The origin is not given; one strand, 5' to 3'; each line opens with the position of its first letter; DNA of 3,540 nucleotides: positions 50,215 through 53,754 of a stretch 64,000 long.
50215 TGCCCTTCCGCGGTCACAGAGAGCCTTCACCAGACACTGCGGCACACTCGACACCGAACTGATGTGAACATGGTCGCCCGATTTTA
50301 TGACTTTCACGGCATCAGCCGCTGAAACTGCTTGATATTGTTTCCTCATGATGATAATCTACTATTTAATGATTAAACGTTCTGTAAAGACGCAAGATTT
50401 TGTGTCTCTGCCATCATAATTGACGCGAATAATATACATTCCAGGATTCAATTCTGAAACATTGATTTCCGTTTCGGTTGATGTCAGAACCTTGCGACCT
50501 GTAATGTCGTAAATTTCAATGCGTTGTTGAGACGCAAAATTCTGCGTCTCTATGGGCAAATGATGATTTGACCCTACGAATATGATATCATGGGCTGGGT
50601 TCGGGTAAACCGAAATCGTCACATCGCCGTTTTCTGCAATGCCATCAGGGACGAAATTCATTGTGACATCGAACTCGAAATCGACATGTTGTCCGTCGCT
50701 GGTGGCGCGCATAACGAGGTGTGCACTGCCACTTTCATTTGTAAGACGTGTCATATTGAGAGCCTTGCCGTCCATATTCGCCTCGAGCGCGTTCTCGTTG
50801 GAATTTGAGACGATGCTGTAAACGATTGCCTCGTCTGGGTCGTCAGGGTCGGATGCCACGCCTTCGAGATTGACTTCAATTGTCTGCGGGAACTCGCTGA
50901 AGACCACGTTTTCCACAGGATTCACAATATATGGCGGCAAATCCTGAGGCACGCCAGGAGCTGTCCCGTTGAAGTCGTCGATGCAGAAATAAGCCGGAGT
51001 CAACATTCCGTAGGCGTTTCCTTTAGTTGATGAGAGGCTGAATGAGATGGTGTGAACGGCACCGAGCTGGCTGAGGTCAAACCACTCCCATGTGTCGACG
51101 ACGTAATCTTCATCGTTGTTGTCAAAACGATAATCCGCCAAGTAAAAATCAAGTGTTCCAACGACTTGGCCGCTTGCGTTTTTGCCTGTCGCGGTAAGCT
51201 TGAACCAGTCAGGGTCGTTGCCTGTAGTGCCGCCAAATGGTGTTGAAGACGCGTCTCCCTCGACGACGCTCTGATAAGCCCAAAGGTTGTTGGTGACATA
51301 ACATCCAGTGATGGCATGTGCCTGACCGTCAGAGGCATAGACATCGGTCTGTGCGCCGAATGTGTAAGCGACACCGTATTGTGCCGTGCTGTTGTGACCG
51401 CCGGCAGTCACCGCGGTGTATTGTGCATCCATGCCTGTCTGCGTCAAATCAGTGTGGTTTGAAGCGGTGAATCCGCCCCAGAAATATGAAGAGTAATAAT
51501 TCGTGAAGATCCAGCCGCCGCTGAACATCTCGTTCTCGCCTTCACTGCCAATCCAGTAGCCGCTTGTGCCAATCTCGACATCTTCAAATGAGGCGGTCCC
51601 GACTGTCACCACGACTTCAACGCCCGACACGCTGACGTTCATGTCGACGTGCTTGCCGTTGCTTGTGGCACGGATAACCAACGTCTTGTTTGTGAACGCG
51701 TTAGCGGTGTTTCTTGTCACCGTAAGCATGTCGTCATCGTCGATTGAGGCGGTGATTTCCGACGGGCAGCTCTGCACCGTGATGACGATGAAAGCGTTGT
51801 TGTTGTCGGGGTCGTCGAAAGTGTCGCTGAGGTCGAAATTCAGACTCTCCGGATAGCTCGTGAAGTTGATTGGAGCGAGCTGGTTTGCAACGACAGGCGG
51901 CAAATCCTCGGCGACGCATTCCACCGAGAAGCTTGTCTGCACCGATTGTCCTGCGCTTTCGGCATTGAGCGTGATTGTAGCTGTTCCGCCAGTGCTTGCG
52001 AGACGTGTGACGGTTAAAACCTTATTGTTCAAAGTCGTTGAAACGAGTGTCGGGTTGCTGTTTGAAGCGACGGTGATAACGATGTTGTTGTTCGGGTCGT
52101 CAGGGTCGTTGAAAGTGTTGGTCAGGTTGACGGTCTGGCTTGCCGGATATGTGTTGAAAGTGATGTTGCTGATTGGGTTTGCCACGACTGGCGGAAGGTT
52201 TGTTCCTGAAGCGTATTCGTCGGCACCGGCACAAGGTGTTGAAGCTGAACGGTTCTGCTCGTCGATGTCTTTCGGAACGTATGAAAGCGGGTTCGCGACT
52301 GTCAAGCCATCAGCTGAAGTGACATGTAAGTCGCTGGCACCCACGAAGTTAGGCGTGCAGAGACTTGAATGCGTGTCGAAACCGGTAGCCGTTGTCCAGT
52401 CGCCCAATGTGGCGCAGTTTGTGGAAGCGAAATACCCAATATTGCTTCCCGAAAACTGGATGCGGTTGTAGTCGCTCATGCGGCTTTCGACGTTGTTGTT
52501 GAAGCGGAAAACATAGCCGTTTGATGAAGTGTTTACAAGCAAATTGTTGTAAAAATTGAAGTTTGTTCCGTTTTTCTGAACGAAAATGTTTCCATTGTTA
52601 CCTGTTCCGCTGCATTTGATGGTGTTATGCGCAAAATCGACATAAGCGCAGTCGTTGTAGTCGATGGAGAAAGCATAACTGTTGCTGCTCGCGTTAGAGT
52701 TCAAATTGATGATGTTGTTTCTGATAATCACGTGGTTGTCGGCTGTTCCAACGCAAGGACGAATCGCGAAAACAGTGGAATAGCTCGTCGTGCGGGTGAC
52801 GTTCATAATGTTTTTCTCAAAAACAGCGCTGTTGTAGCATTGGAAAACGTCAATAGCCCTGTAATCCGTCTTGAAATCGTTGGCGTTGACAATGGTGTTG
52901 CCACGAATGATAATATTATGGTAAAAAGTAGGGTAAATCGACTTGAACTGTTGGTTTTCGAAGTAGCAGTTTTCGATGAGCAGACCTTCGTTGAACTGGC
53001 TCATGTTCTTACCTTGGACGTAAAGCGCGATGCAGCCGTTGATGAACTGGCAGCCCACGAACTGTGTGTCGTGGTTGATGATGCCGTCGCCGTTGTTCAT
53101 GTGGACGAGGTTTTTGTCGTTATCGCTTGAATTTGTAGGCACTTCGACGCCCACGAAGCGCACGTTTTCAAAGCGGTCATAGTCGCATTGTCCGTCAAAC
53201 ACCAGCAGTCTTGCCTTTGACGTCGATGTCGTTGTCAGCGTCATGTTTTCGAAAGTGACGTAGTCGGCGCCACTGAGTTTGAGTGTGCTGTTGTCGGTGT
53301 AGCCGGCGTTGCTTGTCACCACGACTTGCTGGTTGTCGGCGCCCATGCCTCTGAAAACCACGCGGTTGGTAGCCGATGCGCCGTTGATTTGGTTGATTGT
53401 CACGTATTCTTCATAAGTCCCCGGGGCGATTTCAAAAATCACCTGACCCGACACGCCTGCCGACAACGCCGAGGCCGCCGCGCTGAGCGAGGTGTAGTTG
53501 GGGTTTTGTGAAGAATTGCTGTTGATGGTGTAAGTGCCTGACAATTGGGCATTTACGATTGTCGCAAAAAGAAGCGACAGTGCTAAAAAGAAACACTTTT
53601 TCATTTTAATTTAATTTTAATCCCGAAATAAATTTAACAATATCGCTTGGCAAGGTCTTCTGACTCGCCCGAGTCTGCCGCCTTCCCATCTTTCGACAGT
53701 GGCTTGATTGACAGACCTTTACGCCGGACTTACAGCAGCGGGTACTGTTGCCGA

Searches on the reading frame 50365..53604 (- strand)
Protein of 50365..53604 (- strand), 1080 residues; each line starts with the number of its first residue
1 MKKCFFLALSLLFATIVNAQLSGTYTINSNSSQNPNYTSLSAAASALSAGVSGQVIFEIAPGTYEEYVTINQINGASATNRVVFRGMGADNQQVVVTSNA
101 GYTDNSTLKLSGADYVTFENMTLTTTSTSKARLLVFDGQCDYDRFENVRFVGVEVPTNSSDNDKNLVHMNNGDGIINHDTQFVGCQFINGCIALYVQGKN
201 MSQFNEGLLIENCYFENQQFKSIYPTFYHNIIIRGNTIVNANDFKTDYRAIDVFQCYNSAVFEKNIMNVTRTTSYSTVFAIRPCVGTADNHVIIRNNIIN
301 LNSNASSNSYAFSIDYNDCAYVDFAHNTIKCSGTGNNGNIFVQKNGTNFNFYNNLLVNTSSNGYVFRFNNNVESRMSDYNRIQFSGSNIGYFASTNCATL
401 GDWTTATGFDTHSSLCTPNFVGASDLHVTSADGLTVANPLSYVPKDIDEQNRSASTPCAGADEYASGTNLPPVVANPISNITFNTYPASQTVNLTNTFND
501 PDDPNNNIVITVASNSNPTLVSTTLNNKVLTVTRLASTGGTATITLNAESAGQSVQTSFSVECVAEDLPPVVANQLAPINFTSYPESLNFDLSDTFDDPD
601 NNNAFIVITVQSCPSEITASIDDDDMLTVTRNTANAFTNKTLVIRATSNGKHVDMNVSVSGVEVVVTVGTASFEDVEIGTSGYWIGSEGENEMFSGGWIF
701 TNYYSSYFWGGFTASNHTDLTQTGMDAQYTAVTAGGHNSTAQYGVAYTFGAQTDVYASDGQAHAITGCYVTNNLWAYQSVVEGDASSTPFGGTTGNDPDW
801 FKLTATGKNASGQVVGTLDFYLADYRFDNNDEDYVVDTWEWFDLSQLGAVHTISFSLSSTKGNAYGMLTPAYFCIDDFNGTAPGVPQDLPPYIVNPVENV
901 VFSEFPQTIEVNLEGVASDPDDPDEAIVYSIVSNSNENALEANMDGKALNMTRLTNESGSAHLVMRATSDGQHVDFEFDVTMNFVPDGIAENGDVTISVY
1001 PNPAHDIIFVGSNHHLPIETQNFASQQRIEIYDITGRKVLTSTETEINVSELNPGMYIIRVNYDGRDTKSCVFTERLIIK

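Call 5: search_protein_families(library=pfam, proteins=[window:50365-53604:-], max_evalue=0.01)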
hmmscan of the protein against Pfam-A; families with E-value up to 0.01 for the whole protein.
window:50365-53604:- (1080 aa): 2 families
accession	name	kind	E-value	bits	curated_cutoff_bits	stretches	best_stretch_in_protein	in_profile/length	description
PF14717.12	DUF4465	-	1.6e-52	178.8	25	1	705-878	4-176/176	Domain of unknown function (DUF4465)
PF18962.6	Por_Secre_tail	-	1.9e-12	47.7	27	1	999-1068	1-69/75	Secretion system C-terminal sorting domain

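Call 6: search_protein_families(library=ncbifam, proteins=[window:50365-53604:-], max_evalue=0.01)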
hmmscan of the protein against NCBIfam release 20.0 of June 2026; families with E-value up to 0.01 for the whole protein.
window:50365-53604:- (1080 aa): 2 families
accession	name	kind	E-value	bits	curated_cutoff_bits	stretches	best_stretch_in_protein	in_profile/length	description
TIGR04183.1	Por_Secre_tail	domain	1.8e-10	40.7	23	1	999-1066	1-63/72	T9SS type A sorting domain-containing protein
NF033708.1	T9SS_Cterm_ChiA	domain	0.0001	22.1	40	1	1028-1062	3-42/55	T9SS sorting signal type C domain-containing protein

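Call 7: search_solved_structures(query=window:50365-53604:-, max_evalue=0.01, show_alignments=2)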
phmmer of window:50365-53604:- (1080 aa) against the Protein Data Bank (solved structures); distinct sequences matched with E-value up to 0.01: 6.
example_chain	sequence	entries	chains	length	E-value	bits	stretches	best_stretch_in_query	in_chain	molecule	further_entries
9qpm_A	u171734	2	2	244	1.3e-24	89.3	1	701-877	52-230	DUF4465 domain-containing protein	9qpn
9fct_B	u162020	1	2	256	1.9e-24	88.7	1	701-877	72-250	DUF4465 domain-containing protein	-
9hmu_A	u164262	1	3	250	7.6e-18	66.9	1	695-876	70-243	DUF4465 domain containing protein D5EK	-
4jqr_A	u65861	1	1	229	9.1e-18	66.6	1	699-877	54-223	hypothetical protein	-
4e9k_A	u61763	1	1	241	1.7e-13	52.5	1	711-877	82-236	hypothetical protein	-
9i2l_B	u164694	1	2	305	1.9e-06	29.2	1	600-878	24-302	DUF4465 domain-containing protein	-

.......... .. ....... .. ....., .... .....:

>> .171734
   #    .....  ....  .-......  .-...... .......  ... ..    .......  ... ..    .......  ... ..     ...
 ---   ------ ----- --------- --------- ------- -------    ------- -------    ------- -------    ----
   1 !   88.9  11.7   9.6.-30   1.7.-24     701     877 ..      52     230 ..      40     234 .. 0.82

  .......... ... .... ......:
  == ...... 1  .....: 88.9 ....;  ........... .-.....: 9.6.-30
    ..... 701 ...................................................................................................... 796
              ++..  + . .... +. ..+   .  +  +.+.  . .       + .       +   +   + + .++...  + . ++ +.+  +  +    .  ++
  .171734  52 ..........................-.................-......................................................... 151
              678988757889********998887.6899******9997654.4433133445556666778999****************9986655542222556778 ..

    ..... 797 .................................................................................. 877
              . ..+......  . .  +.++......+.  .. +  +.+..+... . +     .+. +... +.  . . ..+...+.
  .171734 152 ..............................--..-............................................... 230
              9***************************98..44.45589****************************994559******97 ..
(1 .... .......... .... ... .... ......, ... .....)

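Call 22: find_homologous_proteins(query=window:50365-53604:-, region=1-1080)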
Query window:50365-53604:-, residues 1-1080 (1080 aa): 667 proteins with E <= 0.001 among 8000 candidates; the best 120 are listed.
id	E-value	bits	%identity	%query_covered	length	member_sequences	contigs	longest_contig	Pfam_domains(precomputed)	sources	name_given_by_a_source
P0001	0.0e+0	2395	98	100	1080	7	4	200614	PF18962.8,PF14717.13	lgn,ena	-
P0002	0.0e+0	2049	84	100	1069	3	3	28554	PF18962.8,PF14717.13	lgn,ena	-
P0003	0.0e+0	2020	83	100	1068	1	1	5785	PF18962.8,PF14717.13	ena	-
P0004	0.0e+0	2014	82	100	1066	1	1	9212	PF18962.8,PF14717.13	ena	-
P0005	0.0e+0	2007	82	100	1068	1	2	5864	PF18962.8,PF14717.13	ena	-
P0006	0.0e+0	1959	80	100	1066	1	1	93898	PF18962.8,PF14717.13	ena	-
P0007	0.0e+0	1958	80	100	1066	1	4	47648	PF18962.8,PF14717.13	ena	-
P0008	0.0e+0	1957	80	100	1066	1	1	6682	PF18962.8,PF14717.13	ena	-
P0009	0.0e+0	1941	80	100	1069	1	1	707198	PF18962.8,PF14717.13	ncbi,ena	-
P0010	0.0e+0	1934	80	100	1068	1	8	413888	PF18962.8,PF14717.13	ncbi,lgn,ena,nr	ncbi:MAG: DUF4465 domain-containing protein [Bacteroidales bacterium]|nr:DUF4465 domain-containing p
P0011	0.0e+0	1908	77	100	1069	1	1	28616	PF18962.8,PF14717.13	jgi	jgi:hypothetical protein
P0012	0.0e+0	1908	77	100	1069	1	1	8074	PF18962.8,PF14717.13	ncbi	-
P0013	0.0e+0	1907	77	100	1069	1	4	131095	PF18962.8,PF14717.13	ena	-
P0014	0.0e+0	1907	77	100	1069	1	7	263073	PF18962.8,PF14717.13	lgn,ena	-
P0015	0.0e+0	1905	77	100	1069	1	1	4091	PF18962.8,PF14717.13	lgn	-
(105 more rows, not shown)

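Call 54: predict_structure(alignment_id=A1)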
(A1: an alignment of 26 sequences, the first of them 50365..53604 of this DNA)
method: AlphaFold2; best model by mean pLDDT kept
length: 1080 residues; sequences in the alignment: 26
mean_pLDDT: 69.5   pTM: 0.45
mean pLDDT of the five models: 69.5, 69.4, 68.1, 66.3, 64.4
residues with pLDDT >= 90: 83; 70-90: 572; 50-70: 213; < 50: 212
segments of 3 or more residues with pLDDT < 50: 418-446, 449-470, 664-685, 707-746, 748-750, 773-798, 823-838, 862-871, 874-888, 985-996, 1002-1004, 1014-1024
pLDDT, mean of each block of 10 residues (from residue 1): 74 60 89 86 88 92 89 87 89 84 74 90 84 82 91 71 74 61 91 69 70 86 81 88 79 80 86 86 80 84 85 76 82 86 76 80 82 69 80 82 72 56 41 38 45 37 35 69 79 79 66 87 86 81 83 72 67 81 74 78 69 81 82 72 80 82 42 42 50 58 51 37 27 23 44 65 63 40 36 47 76 78 43 39 71 70 40 45 40 79 78 78 68 85 81 81 84 81 53 46 60 48 58 81 76 79 59 70
secondary structure, 60 per line:
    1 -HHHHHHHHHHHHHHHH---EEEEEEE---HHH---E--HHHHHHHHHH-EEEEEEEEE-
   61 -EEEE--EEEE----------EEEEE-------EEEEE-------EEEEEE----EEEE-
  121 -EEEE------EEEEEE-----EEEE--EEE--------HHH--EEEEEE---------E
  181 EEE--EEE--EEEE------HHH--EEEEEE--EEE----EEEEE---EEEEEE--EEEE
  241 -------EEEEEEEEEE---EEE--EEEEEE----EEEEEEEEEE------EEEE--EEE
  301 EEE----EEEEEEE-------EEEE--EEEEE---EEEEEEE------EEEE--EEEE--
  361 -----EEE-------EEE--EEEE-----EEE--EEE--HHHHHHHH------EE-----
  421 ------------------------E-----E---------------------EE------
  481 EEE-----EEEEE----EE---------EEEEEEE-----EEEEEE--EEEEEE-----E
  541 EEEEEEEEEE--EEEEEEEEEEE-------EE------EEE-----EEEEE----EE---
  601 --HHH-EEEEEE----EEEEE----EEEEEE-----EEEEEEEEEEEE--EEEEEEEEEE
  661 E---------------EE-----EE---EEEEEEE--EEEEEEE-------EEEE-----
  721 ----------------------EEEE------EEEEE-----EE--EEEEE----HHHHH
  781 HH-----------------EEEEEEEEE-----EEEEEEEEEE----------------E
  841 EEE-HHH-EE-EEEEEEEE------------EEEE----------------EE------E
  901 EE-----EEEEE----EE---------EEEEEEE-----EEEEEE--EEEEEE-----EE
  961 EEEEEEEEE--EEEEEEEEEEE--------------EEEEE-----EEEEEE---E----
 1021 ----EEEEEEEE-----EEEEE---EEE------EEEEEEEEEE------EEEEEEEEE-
elements in order (helices of 4 or more, strands of 3 or more residues): H2-17 E21-27 H40-49 E51-59 E62-65 E68-71 E82-86 E94-98 E106-111 E116-119 E122-125 E132-137 E143-146 E149-151 E165-170 E180-183 E186-188 E191-194 E206-211 E214-216 E221-225 E229-234 E237-240 E248-257 E261-263 E266-271 E276-285 E292-295 E298-303 E308-314 E322-325 E328-332 E336-342 E349-352 E355-358 E366-368 E376-378 E381-384 E390-392 E395-397 H400-407 E481-483 E489-493 E509-515 E521-526 E529-534 E540-550 E553-563 E579-581 E587-591 E607-612 E617-621 E626-631 E637-648 E651-661 E689-695 E698-704 E712-715 E743-746 E753-757 E767-771 H776-782 E800-808 E814-823 E840-843 E852-859 E872-875 E900-902 E908-912 E928-934 E940-945 E948-953 E959-969 E972-982 E997-1001 E1007-1012 E1025-1032 E1038-1042 E1046-1048 E1055-1064 E1071-1079

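Call 59: fold_search(model_id=the predicted structure, library=pdb)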
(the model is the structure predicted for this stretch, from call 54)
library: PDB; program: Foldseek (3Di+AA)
matches with E <= 10: 1609; with E <= 0.001: 217
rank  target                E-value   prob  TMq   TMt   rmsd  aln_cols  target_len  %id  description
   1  9ba4_A                4.7e-10  1.00  0.11  0.12  37.1       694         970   11  Full-length cross-linked Contactin 2 (CNTN2) (released 2024-07-17)
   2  7ok5_A                4.5e-09  1.00  0.11  0.16  33.3       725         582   11  Crystal structure of mouse neurofascin 155 immunoglobulin domains (released 2022-12-14)
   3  3b43                  4.8e-09  1.00  0.09  0.15  35.5       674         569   10  I-band fragment I65-I70 from titin (released 2008-01-22)
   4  6iaa_A                9.4e-09  1.00  0.10  0.13  27.4       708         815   12  hRobo2 ectodomain (released 2019-03-13)
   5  7ok5_B                1.1e-08  1.00  0.12  0.18  31.9       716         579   11  Crystal structure of mouse neurofascin 155 immunoglobulin domains (released 2022-12-14)
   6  9hmu_A                1.6e-08  1.00  0.13  0.50  10.0       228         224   28  DUF4465 domain containing protein in complex with vitamin B12. (released 2025-01-15)
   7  9ijj_C                1.9e-08  1.00  0.12  0.13  33.9       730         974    8  In situ structure of the central apparatus in mouse sperm axoneme. (released 2025-06-04)
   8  6dms                  2.3e-08  1.00  0.11  0.14  22.5       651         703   10  Endo-fucoidan hydrolase MfFcnA4_H294Q from glycoside hydrolase family 107 (released 2018-10-03)
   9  6e6b_B                2.9e-08  1.00  0.11  0.17  51.7       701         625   11  Crystal structure of the Protocadherin GammaB4 extracellular domain (released 2019-04-10)
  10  7ol2_A                3.4e-08  1.00  0.12  0.20  36.4       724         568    9  Crystal structure of mouse contactin 1 immunoglobulin domains (released 2022-12-14)
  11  7stz_C                4.4e-08  1.00  0.10  0.18  40.1       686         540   14  Crystal Structure of Human E-cadherin EC1-5 bound by mouse monoclonal antibody Fab mAb-1_19A11 (released 2022-01-26)
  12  7sqc_2A               4.8e-08  1.00  0.09  0.12  58.1       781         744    9  Ciliary C1 central pair apparatus isolated from Chlamydomonas reinhardtii (released 2022-04-13)
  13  9fct_A                5.1e-08  1.00  0.13  0.49   9.4       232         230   29  BtuJ1 - Bacteroides thetaiotaomicron B12 scavenging protein (released 2024-10-16)
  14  9hmu_B                5.3e-08  1.00  0.13  0.51  10.0       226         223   28  DUF4465 domain containing protein in complex with vitamin B12. (released 2025-01-15)
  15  9qpm                  5.6e-08  1.00  0.13  0.50   9.4       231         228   29  BtuJ1 (BT_1491) bound to cyanocobalamin (released 2026-03-25)
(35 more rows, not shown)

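Call 81: find_encoding_contigs(protein=P0010, flank=6000, max_places=4)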
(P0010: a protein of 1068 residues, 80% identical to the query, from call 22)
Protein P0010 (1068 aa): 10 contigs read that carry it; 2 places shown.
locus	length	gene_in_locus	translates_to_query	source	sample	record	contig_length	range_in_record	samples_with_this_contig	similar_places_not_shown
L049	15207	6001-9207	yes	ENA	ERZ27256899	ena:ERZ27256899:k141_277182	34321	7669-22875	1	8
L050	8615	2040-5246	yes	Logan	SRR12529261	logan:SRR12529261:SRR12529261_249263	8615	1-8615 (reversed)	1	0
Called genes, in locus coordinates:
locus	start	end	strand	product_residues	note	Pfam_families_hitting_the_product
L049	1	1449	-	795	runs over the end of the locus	PF07715:Plug, PF00593:TonB_dep_Rec_b-barrel, PF14905:OMP_b-brl_3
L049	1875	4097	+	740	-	PF12971:NAGLU_N, PF05089:NAGLU, PF12972:NAGLU_C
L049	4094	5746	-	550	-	PF03553:Na_H_antiporter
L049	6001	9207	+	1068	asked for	PF14717:DUF4465, PF18962:Por_Secre_tail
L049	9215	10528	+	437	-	PF02550:AcetylCoA_hydro, PF13336:AcetylCoA_hyd_C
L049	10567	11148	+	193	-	PF01914:MarC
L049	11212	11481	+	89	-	-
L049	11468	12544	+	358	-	PF04055:Radical_SAM, PF13186:SPASM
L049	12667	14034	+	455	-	PF18073:Zn_ribbon_LapB, PF13481:AAA_25, PF03796:DnaB_C (weak), PF06745:ATPase, PF23442:DUF7125, PF00004:AAA (faint), PF13541:ChlI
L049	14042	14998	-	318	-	PF02016:Peptidase_S66, PF17676:Peptidase_S66C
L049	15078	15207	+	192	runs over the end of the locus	PF10543:ORF6N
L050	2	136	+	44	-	?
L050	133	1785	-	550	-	PF03553:Na_H_antiporter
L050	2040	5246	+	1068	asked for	PF14717:DUF4465, PF18962:Por_Secre_tail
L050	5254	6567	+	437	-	PF02550:AcetylCoA_hydro, PF13336:AcetylCoA_hyd_C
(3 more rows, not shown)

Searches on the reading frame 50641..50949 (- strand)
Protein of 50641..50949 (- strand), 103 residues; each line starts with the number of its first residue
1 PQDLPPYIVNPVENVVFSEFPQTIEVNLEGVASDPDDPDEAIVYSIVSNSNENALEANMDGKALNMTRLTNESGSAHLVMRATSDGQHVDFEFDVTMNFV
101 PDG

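Call 33: search_protein_families(library=pfam, proteins=[window:50641-50949:-], max_evalue=5)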
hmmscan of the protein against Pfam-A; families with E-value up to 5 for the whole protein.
seq(103 aa): 1 family
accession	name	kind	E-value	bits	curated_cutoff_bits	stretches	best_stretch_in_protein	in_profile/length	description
PF16184.11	Cadherin_3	-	0.0044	17.4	25.5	1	32-96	26-91/106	Cadherin-like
